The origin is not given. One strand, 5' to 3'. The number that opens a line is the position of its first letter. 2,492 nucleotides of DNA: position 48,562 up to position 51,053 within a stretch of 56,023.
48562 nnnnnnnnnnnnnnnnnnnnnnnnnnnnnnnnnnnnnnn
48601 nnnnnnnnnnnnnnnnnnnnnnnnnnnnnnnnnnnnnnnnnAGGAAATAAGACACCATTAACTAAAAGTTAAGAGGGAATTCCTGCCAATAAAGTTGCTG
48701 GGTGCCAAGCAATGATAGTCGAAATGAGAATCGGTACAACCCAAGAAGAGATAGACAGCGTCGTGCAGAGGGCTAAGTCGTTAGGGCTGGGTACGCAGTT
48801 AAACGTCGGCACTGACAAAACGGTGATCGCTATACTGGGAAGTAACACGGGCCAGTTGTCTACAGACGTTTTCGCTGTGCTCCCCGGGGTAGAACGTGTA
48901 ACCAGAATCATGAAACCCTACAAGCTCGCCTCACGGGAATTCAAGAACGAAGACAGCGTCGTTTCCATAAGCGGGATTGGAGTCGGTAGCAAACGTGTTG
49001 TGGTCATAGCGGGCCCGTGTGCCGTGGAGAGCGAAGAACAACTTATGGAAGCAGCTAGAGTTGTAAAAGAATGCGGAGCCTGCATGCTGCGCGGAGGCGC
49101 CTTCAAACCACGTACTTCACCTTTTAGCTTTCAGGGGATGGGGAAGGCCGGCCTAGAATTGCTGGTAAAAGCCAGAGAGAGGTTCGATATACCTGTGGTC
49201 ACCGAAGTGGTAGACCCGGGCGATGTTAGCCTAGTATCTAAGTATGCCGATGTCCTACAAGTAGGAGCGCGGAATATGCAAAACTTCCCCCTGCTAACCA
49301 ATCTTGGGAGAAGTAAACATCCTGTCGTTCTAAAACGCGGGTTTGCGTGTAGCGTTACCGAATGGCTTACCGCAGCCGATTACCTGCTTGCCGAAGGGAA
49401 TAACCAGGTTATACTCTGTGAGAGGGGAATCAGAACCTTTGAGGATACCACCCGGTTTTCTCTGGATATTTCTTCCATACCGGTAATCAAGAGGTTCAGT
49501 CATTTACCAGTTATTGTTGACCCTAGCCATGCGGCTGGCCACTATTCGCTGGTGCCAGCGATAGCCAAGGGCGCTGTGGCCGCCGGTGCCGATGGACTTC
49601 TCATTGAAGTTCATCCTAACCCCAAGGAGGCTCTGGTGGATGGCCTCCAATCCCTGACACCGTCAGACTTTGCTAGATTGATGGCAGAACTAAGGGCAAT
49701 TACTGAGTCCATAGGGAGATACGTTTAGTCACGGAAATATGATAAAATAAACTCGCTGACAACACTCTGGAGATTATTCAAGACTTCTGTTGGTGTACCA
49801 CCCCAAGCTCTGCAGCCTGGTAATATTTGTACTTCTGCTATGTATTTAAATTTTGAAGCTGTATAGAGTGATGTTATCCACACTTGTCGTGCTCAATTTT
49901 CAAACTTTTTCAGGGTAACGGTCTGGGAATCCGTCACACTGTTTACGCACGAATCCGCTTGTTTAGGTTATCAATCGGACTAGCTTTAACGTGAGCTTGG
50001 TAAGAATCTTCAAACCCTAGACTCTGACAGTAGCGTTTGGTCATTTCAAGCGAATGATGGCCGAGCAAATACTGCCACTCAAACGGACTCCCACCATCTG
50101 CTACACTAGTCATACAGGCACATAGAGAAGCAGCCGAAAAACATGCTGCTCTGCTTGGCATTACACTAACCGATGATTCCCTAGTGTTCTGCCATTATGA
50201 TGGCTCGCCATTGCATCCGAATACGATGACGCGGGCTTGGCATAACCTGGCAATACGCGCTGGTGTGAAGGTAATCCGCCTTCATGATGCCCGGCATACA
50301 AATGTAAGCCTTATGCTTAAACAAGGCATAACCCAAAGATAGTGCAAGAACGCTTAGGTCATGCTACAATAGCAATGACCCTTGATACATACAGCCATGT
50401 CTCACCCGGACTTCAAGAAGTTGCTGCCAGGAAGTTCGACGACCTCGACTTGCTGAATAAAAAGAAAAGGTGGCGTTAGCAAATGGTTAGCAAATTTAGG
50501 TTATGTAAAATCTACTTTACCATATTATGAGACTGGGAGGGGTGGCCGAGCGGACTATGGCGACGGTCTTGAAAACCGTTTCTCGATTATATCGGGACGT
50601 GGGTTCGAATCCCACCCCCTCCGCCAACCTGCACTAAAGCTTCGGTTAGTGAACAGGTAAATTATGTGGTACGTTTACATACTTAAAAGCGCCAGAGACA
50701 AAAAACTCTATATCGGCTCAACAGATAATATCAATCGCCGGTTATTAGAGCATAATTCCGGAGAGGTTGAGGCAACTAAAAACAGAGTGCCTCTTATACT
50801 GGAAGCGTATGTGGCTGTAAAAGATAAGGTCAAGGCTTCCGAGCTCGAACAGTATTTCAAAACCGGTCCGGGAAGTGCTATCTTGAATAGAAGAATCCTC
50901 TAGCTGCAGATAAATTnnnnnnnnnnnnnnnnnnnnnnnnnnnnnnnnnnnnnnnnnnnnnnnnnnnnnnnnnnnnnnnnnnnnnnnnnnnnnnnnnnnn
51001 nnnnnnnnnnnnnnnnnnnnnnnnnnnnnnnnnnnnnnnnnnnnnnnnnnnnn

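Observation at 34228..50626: A direct repeat of the 5' half of tRNA-Ser plus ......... arm-like repeats delimit a 16 kb segment; the polarity is unusual for tRNA-targeted integration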

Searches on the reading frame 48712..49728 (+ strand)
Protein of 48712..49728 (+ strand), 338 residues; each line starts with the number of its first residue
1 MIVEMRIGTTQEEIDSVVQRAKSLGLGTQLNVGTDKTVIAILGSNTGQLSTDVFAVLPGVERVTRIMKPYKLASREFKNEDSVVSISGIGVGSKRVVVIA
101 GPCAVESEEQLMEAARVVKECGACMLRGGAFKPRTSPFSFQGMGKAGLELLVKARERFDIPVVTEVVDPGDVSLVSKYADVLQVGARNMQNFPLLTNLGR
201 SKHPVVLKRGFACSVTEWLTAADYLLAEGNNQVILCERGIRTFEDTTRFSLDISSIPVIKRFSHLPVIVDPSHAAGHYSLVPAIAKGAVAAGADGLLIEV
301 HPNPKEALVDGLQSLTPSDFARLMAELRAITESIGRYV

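Call 8: search_protein_families(library=pfam, proteins=[window:48712-49728:+])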
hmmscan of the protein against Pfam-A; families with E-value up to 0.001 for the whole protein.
window:48712-49728:+ (338 aa): 3 families
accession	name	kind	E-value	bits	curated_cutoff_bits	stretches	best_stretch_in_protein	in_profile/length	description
PF00793.26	DAHP_synth_1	-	5.5e-77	258.8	25.5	1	93-328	15-265/270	DAHP synthetase I family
PF18152.6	DAHP_snth_FXD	-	2.5e-16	59.7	27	1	1-68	1-67/67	DAHP synthase ferredoxin-like domain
PF03102.20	NeuB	-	1.4e-07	31.7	22.1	1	149-336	59-238/241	NeuB family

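Call 11: find_related_loci(query=window:48712-49728:+, collection=genome_contigs, flank=10000)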
Query window:48712-49728:+ (338 aa) in genome_contigs; peptide patterns used: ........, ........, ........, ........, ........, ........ (x = any residue, [..] = any of these).
599 stretches matched a pattern (row limit reached: there are more); 599 encode a relative of the query (tblastn E <= 1e-3); the best 80 are kept; 80 distinct loci.
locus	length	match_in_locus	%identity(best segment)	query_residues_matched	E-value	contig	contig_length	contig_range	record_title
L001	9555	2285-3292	72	1-336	2e-163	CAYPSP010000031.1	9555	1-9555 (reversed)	MAG TPA_asm: uncultured Dehalococcoidales bacterium isolate SRP191223_co2_113 genome assembly, contig: NODE_6386_length_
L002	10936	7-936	77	29-338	2e-161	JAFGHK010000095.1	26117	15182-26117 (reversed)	MAG: Dehalococcoidales bacterium isolate Zod_Metabat.1454 k87_12771995, whole genome shotgun sequence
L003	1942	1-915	76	34-338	2e-167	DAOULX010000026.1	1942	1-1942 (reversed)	MAG TPA_asm: Dehalococcoidales bacterium isolate W31_63 k127_704499, whole genome shotgun sequence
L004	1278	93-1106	55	1-338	2e-139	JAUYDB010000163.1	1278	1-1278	MAG: Candidatus Omnitrophota bacterium isolate C20_maxbin.118 C20_k141_793521, whole genome shotgun sequence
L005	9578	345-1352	55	1-336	6e-126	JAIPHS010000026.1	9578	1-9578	MAG: Candidatus Omnitrophota bacterium isolate Tobar15.5-16.5m-G36 Tobar15-5-16-5m-C5352, whole genome shotgun sequence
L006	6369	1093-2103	54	1-338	3e-122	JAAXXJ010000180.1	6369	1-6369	MAG: Nitrospirae bacterium isolate W9_Combined_metabat2_096 W9_Combined_metabat2_096_NODE_7919, whole genome shotgun seq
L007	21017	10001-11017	51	2-338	2e-121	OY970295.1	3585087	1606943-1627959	MAG: Thermodesulfovibrionales bacterium isolate MFD01299.bin.c.3 genome assembly, chromosome: 1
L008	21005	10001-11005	55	1-336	7e-121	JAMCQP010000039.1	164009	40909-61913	MAG: Bacillota bacterium isolate FK_Sedi_A_Bin.38 NODE_82_length_164009_cov_3.83001, whole genome shotgun sequence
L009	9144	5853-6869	50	2-338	4e-121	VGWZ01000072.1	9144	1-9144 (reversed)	MAG: Nitrospira sp. isolate K_DeepCast_250m_m1_045 K_DeepCast_250m_m1_045_Ga0194125_10016591, whole genome shotgun seque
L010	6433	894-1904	52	1-338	2e-120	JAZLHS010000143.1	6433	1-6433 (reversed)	MAG: Selenomonadaceae bacterium isolate T1900044980_TA20190042.MAGScoT_cleanbin_000028 SGB_4115_k141_2041283, whole geno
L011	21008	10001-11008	53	1-336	4e-120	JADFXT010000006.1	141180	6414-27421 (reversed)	MAG: Candidatus Omnitrophota bacterium isolate nDJH15bin6 nDJH15_bin6_NODE_6_length_141180_cov_14.036625, whole genome s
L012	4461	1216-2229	53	1-338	3e-121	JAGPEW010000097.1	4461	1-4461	MAG: Candidatus Sordicultor aquaticus isolate Gw_SlDig_bin_137 Gw_SlDig_45866_length_4461_cov_5.150669, whole genome sho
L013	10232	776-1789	53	1-338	5e-120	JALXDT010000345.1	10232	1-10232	MAG: Candidatus Aminicenantes bacterium isolate T2_metabat2_scaf2bin.326 T2_NODE_8673_length_10232_cov_2.448491, whole g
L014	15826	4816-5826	53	1-338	1e-118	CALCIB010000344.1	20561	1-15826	MAG TPA_asm: uncultured Planctomycetales bacterium isolate SRR3997478_bin.0_CONCOCT_v1.1_MAG genome assembly, contig: ER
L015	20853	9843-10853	51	1-338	9e-119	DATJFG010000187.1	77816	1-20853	MAG TPA_asm: Verrucomicrobiia bacterium isolate SMAG_U15454 k141_13809813, whole genome shotgun sequence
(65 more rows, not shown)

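Call 29: find_encoding_contigs(protein=window:48712-49728:+, flank=10000, max_places=10)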
Protein window:48712-49728:+ (338 aa): 1 contig read that carries it; 1 place shown.
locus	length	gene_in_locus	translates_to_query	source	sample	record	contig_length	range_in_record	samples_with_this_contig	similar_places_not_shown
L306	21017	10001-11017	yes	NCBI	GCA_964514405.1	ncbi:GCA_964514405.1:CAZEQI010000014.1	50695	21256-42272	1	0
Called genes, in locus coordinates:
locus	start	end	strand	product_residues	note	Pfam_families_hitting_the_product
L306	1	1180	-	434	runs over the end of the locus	PF00155:Aminotran_1_2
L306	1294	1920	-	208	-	PF02632:BioY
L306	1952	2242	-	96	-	PF01978:TrmB (weak), PF12802:MarR_2, PF13412:HTH_24 (weak)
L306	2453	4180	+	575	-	-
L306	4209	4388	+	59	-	-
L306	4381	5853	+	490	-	PF00289:Biotin_carb_N, PF02222:ATP-grasp (faint), PF02786:CPSase_L_D2, PF07478:Dala_Dala_lig_C, PF02785:Biotin_carb_C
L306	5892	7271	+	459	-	PF00289:Biotin_carb_N, PF02222:ATP-grasp (weak), PF02786:CPSase_L_D2, PF07478:Dala_Dala_lig_C, PF02785:Biotin_carb_C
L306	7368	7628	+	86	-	-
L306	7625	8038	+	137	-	PF20393:Pro_CA_2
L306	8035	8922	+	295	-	PF01259:SAICAR_synt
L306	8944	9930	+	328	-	PF01384:PHO4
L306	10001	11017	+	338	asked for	PF18152:DAHP_snth_FXD, PF00793:DAHP_synth_1, PF03102:NeuB (weak)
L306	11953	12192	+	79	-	PF01541:GIY-YIG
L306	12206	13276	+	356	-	PF01699:Na_Ca_ex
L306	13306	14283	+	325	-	PF16654:DAPDH_C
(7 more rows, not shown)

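Call 30: find_homologous_proteins(query=window:48712-49728:+, max_evalue=1e-60)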
Query window:48712-49728:+ (338 aa): 8000 proteins with E <= 1e-60 among 8000 candidates; the best 120 are listed.
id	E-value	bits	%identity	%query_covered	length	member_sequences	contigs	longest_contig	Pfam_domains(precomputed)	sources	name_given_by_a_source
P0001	1.6e-216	735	100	100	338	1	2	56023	PF03102.21,PF18152.7,PF00793.27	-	-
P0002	7.8e-196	668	89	100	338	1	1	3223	PF03102.21,PF18152.7,PF00793.27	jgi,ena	-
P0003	1.8e-189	647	86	100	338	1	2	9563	PF03102.21,PF18152.7,PF00793.27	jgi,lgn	-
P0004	2.2e-189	646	86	100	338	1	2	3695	PF03102.21,PF18152.7,PF00793.27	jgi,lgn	jgi:3-deoxy-7-phosphoheptulonate synthase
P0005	2.6e-189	646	86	100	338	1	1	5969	PF03102.21,PF18152.7,PF00793.27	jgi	jgi:3-deoxy-7-phosphoheptulonate synthase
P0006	2.9e-189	646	86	100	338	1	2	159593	PF03102.21,PF18152.7,PF00793.27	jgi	jgi:3-deoxy-7-phosphoheptulonate synthase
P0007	5.2e-189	645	86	100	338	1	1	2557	PF03102.21,PF18152.7,PF00793.27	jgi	jgi:3-deoxy-7-phosphoheptulonate synthase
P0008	6.6e-189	645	86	100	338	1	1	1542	PF03102.21,PF18152.7,PF00793.27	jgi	jgi:3-deoxy-7-phosphoheptulonate synthase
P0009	1.0e-188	644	86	100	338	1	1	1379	PF03102.21,PF18152.7,PF00793.27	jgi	jgi:3-deoxy-7-phosphoheptulonate synthase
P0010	2.6e-188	643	86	100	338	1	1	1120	PF03102.21,PF18152.7,PF00793.27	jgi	jgi:3-deoxy-7-phosphoheptulonate synthase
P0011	4.3e-188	642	86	100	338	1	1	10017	PF03102.21,PF18152.7,PF00793.27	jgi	jgi:3-deoxy-7-phosphoheptulonate synthase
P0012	6.4e-188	642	86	100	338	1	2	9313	PF03102.21,PF18152.7,PF00793.27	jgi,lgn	jgi:3-deoxy-7-phosphoheptulonate synthase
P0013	2.3e-187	640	86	100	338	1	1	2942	PF03102.21,PF18152.7,PF00793.27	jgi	jgi:3-deoxy-7-phosphoheptulonate synthase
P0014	6.4e-187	638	86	100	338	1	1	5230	PF03102.21,PF18152.7,PF00793.27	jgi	-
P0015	9.5e-187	638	86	100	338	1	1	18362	PF03102.21,PF18152.7,PF00793.27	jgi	-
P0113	1.7e-182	624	84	100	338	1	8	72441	PF03102.21,PF18152.7,PF00793.27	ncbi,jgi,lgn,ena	-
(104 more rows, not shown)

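Call 31: find_encoding_contigs(protein=P0006, flank=10000, max_places=3)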
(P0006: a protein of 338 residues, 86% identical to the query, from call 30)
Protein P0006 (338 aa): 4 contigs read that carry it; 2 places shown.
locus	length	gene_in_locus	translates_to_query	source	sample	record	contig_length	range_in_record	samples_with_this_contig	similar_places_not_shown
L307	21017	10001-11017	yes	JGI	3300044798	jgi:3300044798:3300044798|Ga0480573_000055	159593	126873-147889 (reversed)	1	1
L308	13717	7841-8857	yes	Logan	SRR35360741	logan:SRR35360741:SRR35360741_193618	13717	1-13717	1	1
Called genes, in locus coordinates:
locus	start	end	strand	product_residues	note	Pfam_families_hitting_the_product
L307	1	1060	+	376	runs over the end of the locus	PF01548:DEDD_Tnp_IS110, PF02371:Transposase_20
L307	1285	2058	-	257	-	PF02737:3HCDH_N, PF00725:3HCDH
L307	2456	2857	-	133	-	-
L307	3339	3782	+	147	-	PF12724:Flavodoxin_5 (weak), PF00258:Flavodoxin_1, PF03358:FMN_red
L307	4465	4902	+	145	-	PF13411:MerR_1, PF00376:MerR (faint)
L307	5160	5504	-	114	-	PF13247:Fer4_11 (weak)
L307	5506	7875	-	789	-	PF04879:Molybdop_Fe4S4, PF00384:Molybdopterin, PF01568:Molydop_binding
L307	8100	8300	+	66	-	-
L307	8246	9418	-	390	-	PF12831:FAD_oxidored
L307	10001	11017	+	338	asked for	PF18152:DAHP_snth_FXD, PF00793:DAHP_synth_1, PF03102:NeuB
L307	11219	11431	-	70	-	-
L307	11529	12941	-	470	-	PF13380:CoA_binding_2, PF13607:Succ_CoA_lig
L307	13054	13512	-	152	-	PF05163:DinB (weak), PF07609:DUF1572, PF04978:MST, PF12867:DinB_2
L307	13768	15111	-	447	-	PF01208:URO-D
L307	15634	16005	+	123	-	-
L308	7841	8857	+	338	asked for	PF18152:DAHP_snth_FXD, PF00793:DAHP_synth_1, PF03102:NeuB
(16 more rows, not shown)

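Call 32: find_encoding_contigs(protein=P0113, flank=10000, max_places=3)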
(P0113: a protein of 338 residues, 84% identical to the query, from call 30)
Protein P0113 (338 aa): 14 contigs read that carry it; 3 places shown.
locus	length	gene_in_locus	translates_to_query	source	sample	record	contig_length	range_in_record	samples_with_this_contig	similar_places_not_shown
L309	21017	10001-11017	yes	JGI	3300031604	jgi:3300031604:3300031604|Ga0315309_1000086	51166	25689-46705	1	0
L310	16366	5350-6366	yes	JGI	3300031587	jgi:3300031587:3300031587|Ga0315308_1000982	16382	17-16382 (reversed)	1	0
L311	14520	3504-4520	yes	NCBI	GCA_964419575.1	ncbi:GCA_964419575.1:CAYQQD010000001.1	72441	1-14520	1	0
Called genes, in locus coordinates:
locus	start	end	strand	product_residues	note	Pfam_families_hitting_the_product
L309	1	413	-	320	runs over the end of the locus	PF00005:ABC_tran, PF13304:AAA_21 (weak), PF08352:oligo_HPY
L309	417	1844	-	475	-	PF00528:BPD_transp_1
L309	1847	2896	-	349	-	PF00528:BPD_transp_1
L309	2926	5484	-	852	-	PF00496:SBP_bac_5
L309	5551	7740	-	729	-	PF13088:BNR_2 (faint), PF02012:BNR (faint), PF15892:BNR_4 (weak)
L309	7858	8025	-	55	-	-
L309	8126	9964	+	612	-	PF00496:SBP_bac_5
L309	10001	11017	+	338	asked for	PF18152:DAHP_snth_FXD, PF00793:DAHP_synth_1, PF03102:NeuB (weak)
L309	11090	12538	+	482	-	PF01590:GAF, PF13185:GAF_2, PF13492:GAF_3 (weak), PF00156:Pribosyltran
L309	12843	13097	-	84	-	-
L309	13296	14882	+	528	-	PF03853:YjeF_N, PF01256:Carb_kinase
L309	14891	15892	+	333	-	PF08240:ADH_N, PF00107:ADH_zinc_N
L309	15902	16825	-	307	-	PF09752:ABHD18, PF00561:Abhydrolase_1 (weak), PF02129:Peptidase_S15 (faint)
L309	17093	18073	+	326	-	PF00005:ABC_tran, PF13304:AAA_21 (weak), PF13732:DrrA1-3_C (weak)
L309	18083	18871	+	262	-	PF01061:ABC2_membrane, PF12698:ABC2_membrane_3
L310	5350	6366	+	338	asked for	PF18152:DAHP_snth_FXD, PF00793:DAHP_synth_1, PF03102:NeuB (weak)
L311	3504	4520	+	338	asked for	PF18152:DAHP_snth_FXD, PF00793:DAHP_synth_1, PF03102:NeuB (weak)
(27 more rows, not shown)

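Call 36: find_encoding_contigs(protein=P0002, flank=10000, max_places=3)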
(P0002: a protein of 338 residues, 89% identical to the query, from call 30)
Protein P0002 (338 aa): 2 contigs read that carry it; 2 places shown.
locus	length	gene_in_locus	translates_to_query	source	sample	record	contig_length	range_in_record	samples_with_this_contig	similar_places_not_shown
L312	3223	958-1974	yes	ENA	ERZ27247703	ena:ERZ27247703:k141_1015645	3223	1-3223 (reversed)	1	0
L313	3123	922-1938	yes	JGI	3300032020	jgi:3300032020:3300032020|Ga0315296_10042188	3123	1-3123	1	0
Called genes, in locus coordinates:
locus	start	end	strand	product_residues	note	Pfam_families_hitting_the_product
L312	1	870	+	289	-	?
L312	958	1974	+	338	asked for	PF18152:DAHP_snth_FXD, PF00793:DAHP_synth_1, PF03102:NeuB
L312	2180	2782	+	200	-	PF00583:Acetyltransf_1, PF08445:FR47, PF13508:Acetyltransf_7, PF13673:Acetyltransf_10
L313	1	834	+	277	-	PF00689:Cation_ATPase_C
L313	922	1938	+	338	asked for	PF18152:DAHP_snth_FXD, PF00793:DAHP_synth_1, PF03102:NeuB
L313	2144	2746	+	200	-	PF00583:Acetyltransf_1, PF08445:FR47, PF13508:Acetyltransf_7, PF13673:Acetyltransf_10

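Call 37: find_encoding_contigs(protein=P0003, flank=10000, max_places=3)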
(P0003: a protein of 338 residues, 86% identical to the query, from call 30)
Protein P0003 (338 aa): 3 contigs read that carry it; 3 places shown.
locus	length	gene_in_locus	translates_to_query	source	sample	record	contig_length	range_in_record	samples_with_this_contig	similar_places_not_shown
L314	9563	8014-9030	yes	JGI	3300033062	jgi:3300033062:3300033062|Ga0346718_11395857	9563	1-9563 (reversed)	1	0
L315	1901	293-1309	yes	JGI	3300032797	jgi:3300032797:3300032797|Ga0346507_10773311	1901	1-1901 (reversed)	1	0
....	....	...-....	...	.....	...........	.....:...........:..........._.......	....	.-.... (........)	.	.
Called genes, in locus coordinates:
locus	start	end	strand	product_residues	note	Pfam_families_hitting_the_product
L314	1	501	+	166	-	?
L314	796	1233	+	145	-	PF13411:MerR_1, PF00376:MerR (faint)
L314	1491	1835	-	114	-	PF13247:Fer4_11 (weak)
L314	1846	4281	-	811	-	PF04879:Molybdop_Fe4S4, PF00384:Molybdopterin, PF01568:Molydop_binding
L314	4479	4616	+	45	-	-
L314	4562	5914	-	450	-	PF01946:Thi4 (weak), PF01266:DAO (weak), PF07992:Pyr_redox_2 (weak), PF12831:FAD_oxidored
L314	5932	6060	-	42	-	-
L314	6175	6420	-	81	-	-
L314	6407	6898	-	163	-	PF02371:Transposase_20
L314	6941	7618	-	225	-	PF01548:DEDD_Tnp_IS110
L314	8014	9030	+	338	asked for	PF18152:DAHP_snth_FXD, PF00793:DAHP_synth_1, PF03102:NeuB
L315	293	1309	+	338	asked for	PF18152:DAHP_snth_FXD, PF00793:DAHP_synth_1, PF03102:NeuB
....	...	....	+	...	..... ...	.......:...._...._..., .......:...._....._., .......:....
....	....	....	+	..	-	?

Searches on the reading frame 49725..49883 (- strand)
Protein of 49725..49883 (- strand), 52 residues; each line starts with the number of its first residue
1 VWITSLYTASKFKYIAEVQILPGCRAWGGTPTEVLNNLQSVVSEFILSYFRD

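Call 39: search_protein_families(library=pfam, proteins=[window:49725-49883:-], max_evalue=0.01)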
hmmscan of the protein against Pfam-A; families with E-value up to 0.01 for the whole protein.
window:49725-49883:- (52 aa): 1 family
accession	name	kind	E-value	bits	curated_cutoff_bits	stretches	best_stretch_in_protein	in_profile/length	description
PF21748.3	UPF0150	-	0.00012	22.4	27.3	1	13-48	20-55/64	UPF0150-like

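Call 79: search_protein_families(library=pfam, proteins=[window:49725-49883:-], max_evalue=5)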
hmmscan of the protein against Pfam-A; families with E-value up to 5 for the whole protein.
window:49725-49883:- (52 aa): 1 family
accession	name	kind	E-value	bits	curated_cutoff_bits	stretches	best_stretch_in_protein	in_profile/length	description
PF21748.3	UPF0150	-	0.00012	22.4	27.3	1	13-48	20-55/64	UPF0150-like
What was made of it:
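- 49725..49883 (-): HicB/UPF0150-like antitoxin fragment, probably a relic of another mobile element. PF21748, E = 1.2e-4, below the gathering score (calls 39, 79).
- A truncated purE (call 39) and HicB-like and Xer-like relics (calls 39, 79) point to several illegitimate joins.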

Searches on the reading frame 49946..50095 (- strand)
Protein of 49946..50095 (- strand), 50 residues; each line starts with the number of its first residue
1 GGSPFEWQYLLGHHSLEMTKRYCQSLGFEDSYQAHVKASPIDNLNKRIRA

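Call 79: search_protein_families(library=pfam, proteins=[window:49946-50095:-], max_evalue=5)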
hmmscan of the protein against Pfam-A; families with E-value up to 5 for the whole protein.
seq(50 aa): 1 family
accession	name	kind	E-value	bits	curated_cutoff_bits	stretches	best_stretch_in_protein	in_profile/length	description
PF00589.27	Phage_integrase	-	0.051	13.8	27.1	1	8-25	151-168/172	Phage integrase family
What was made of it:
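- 49943..50083 (-): Possible C-terminal remnant of a second, Xer-like tyrosine recombinase (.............). Weak: PF00589 E = 0.051, matching profile positions 151-168 of 172 (call 79).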

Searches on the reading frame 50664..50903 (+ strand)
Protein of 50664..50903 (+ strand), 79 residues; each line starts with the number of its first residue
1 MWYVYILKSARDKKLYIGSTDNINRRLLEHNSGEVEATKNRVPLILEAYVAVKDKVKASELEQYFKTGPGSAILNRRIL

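Call 39: search_protein_families(library=pfam, proteins=[window:50664-50903:+], max_evalue=0.01)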
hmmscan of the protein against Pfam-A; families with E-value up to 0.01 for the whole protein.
window:50664-50903:+ (79 aa): 2 families
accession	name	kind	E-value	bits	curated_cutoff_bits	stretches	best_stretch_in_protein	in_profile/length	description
PF01541.30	GIY-YIG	-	3e-15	56.7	22.6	1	1-66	1-69/78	GIY-YIG catalytic domain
PF10544.15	T5orf172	-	0.00069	20.5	20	1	3-38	2-34/101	T5orf172 domain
